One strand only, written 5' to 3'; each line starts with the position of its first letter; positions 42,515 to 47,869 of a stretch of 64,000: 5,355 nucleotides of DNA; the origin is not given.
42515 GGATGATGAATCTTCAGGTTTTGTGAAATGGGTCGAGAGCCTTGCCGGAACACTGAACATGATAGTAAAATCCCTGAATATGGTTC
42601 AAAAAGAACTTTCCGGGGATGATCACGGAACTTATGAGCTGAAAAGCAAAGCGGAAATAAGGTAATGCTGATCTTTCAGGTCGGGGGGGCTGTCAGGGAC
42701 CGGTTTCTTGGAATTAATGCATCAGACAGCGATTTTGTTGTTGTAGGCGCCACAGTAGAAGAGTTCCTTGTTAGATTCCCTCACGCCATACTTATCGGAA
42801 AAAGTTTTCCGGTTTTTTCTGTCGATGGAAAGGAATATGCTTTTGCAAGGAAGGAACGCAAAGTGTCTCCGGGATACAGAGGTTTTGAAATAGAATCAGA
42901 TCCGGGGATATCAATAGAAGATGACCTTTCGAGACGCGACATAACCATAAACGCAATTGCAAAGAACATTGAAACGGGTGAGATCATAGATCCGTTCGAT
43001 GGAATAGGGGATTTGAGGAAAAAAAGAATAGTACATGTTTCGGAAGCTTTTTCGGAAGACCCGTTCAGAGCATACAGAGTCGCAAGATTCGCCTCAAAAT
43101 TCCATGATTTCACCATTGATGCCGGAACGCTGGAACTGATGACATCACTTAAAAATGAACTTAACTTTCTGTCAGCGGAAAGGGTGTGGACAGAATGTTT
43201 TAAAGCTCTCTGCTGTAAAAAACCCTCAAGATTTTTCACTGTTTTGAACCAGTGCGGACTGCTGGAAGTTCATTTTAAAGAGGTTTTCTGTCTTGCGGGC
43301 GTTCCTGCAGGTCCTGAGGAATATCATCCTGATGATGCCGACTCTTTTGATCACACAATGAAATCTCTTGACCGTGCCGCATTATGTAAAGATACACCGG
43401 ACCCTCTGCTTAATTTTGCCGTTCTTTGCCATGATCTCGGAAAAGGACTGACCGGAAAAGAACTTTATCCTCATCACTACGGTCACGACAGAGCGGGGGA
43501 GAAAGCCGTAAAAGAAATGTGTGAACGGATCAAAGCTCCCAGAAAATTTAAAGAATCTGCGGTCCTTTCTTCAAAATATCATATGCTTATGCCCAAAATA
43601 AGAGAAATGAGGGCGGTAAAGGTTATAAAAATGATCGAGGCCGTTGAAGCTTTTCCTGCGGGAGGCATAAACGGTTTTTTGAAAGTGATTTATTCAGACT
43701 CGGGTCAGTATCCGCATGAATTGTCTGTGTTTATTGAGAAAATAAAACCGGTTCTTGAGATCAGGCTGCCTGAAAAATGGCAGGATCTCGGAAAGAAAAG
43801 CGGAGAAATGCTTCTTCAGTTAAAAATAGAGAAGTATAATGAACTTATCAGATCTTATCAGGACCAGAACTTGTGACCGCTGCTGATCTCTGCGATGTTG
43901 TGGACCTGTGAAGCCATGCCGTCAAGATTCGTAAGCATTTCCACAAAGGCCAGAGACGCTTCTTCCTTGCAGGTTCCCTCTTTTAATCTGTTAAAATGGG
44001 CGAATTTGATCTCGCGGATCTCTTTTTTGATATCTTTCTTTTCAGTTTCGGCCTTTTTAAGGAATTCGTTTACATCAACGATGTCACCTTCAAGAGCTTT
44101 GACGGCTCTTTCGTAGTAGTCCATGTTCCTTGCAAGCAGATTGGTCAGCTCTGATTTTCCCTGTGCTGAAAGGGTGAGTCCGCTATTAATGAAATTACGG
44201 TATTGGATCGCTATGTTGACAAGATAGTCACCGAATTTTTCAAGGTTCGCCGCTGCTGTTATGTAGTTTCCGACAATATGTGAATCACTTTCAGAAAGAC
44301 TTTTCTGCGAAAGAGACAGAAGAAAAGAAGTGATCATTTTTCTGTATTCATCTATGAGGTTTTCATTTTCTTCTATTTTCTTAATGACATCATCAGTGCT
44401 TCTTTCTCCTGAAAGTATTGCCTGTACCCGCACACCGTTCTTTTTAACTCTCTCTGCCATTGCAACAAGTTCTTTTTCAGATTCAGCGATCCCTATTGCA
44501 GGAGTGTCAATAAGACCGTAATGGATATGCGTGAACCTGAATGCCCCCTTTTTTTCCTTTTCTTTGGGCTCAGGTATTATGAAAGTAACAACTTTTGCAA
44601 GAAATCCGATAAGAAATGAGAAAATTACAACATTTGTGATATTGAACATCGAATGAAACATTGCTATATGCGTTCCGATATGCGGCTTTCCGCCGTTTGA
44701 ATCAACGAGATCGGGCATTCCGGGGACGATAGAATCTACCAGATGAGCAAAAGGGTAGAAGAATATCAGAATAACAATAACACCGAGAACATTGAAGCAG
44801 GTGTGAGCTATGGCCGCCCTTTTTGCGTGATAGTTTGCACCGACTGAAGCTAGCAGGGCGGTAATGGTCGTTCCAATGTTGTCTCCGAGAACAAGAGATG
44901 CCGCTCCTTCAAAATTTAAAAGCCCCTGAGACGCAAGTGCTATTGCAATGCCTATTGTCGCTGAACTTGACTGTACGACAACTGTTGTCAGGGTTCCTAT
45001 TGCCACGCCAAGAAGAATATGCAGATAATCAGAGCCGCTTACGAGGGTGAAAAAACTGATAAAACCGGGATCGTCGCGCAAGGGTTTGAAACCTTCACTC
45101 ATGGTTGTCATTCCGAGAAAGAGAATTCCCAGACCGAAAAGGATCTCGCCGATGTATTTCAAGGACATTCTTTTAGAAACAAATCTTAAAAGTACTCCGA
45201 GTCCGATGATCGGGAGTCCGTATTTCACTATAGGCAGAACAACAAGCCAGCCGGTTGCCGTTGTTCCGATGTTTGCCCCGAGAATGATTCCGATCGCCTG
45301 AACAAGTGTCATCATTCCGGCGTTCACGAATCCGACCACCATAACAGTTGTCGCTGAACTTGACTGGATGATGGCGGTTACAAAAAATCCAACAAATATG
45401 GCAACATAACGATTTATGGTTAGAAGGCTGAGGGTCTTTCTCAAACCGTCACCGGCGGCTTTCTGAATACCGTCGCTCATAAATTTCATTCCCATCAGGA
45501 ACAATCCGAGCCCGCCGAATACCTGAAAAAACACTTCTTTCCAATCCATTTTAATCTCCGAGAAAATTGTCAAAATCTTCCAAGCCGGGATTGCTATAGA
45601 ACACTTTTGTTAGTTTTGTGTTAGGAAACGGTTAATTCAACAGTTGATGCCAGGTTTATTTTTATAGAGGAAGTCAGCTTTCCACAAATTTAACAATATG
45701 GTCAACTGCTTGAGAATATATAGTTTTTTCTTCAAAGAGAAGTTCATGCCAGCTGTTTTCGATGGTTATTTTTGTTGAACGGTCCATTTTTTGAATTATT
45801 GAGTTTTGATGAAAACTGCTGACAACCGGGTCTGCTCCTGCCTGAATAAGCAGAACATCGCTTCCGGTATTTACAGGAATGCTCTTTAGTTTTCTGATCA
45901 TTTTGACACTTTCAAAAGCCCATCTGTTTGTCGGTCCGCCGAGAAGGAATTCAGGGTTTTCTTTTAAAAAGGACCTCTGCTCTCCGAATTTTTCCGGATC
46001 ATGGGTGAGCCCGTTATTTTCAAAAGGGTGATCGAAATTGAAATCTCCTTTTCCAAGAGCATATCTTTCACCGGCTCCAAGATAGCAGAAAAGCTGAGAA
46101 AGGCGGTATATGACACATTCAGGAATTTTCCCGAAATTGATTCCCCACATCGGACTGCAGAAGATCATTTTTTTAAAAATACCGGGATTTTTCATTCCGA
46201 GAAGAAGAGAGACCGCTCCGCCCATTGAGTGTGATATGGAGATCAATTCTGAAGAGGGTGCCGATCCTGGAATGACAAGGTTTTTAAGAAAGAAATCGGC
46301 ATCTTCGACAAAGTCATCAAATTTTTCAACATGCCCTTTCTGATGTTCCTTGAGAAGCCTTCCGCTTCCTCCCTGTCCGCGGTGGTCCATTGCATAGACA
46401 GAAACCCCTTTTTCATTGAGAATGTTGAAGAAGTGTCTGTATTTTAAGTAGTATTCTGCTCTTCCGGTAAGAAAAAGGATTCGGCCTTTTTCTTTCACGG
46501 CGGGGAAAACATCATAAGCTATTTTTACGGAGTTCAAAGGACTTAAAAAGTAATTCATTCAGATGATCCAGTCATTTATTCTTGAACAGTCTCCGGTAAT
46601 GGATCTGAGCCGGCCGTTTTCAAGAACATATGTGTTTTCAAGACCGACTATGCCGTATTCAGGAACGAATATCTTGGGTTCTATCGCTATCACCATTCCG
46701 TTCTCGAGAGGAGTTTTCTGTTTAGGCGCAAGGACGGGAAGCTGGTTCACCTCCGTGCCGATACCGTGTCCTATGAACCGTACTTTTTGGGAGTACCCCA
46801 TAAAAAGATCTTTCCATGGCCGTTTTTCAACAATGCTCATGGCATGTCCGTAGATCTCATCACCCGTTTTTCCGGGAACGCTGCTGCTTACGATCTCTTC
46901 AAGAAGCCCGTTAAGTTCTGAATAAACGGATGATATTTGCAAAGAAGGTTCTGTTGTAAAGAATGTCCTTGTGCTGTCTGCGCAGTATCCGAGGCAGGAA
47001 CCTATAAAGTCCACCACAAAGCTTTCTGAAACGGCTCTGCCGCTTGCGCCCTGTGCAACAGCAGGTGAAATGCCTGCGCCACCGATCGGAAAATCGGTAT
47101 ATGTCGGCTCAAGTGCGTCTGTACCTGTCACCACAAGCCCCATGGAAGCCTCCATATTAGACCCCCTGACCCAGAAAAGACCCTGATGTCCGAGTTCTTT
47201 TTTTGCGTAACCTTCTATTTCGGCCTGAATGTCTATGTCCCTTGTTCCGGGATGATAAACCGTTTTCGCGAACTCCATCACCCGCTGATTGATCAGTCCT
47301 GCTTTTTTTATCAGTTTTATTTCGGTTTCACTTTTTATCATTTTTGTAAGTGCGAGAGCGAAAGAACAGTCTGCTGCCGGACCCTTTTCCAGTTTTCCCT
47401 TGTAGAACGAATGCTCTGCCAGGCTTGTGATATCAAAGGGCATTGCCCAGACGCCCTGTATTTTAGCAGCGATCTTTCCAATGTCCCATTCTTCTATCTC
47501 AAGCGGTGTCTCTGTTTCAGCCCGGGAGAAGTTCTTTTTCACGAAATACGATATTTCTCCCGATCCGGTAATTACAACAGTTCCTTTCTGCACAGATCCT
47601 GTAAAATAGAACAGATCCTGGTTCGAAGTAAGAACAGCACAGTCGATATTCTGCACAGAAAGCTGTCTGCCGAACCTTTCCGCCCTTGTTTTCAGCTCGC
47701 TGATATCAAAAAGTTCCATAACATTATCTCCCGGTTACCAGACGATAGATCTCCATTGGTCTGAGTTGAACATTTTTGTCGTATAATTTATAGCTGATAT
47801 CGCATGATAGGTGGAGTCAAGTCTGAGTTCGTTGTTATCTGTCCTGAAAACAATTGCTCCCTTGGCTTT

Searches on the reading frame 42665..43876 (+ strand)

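Call 56: search_protein_families(library=pfam, proteins=[window:42665-43876:+])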
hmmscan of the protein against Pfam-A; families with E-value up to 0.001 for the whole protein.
window:42665-43876:+ (403 aa): 3 families
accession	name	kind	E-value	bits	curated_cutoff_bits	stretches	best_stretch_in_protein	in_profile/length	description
PF01743.26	PolyA_pol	-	3.9e-19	69.7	23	1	4-122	2-125/126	Poly A polymerase head domain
PF12627.12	PolyA_pol_RNAbd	-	4.8e-13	49.1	22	1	148-207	1-60/64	Probable RNA and SrmB- binding site of polymerase A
PF01966.28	HD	-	7.6e-05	23.4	22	1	229-300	3-78/116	HD domain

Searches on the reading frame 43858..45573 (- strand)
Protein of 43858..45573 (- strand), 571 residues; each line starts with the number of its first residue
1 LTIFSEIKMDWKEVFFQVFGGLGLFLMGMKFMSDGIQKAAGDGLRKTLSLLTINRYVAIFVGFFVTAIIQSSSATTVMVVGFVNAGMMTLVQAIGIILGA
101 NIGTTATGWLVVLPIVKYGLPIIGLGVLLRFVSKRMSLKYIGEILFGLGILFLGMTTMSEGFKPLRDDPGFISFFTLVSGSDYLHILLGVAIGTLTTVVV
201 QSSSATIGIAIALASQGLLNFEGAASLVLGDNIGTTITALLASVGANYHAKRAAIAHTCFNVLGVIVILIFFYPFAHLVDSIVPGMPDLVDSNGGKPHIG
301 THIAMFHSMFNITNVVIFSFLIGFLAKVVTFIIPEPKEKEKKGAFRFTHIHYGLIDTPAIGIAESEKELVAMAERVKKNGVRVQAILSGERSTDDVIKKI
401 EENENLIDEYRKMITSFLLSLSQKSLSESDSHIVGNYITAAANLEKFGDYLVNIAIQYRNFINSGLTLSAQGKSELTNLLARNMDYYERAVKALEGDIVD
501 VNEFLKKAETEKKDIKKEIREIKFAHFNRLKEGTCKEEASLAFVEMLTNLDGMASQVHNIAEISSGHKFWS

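Call 56: search_protein_families(library=pfam, proteins=[window:43858-45573:-])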
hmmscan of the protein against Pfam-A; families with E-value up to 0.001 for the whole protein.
window:43858-45573:- (571 aa): 2 families
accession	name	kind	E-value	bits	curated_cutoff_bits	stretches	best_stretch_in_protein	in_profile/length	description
PF02690.20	Na_Pi_cotrans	-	5.3e-63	211.6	29.1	2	24-159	1-136/137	Na+/Pi-cotransporter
PF01895.24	PhoU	-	5.1e-09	36.8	23.5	1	393-455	23-86/89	PhoU domain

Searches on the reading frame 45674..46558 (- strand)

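Call 56: search_protein_families(library=pfam, proteins=[window:45674-46558:-])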
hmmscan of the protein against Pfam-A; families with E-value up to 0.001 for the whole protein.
window:45674-46558:- (294 aa): 5 families
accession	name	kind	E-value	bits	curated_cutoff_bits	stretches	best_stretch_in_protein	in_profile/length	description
PF12146.15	Hydrolase_4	-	8.3e-39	133.7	27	1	23-277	3-238/239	Serine aminopeptidase, S33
PF00561.26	Abhydrolase_1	-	1.9e-13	51.1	25.8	1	26-139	2-110/245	alpha/beta hydrolase fold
PF12697.13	Abhydrolase_6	-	5.6e-10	40.7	26.3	1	36-277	13-209/217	Alpha/beta hydrolase family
PF00326.27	Peptidase_S9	-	9.7e-05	22.4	22.6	1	41-133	4-94/213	Prolyl oligopeptidase family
PF00756.26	Esterase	-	0.00053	20.3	22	1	110-140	122-159/251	Putative esterase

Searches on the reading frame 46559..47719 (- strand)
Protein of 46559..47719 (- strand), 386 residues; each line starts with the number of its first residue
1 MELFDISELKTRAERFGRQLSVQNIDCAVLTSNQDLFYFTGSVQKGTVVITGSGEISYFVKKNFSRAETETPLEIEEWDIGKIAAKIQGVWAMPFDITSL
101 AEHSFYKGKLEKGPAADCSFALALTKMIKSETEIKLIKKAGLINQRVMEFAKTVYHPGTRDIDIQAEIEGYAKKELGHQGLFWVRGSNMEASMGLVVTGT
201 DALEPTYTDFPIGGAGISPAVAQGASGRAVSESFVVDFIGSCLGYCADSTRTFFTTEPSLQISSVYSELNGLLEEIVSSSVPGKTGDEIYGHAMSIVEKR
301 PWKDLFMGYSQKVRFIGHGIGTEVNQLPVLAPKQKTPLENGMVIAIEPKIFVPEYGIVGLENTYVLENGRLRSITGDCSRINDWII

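Call 56: search_protein_families(library=pfam, proteins=[window:46559-47719:-])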
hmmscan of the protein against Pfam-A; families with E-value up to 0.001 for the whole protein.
window:46559-47719:- (386 aa): 2 families
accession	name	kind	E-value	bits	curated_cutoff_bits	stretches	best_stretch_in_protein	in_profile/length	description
PF00557.29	Peptidase_M24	-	1e-30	107.5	23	1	136-366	2-206/208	Metallopeptidase family M24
PF01321.24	Creatinase_N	-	4.6e-07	30.9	22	1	12-112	1-112/128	Creatinase/Prolidase N-terminal domain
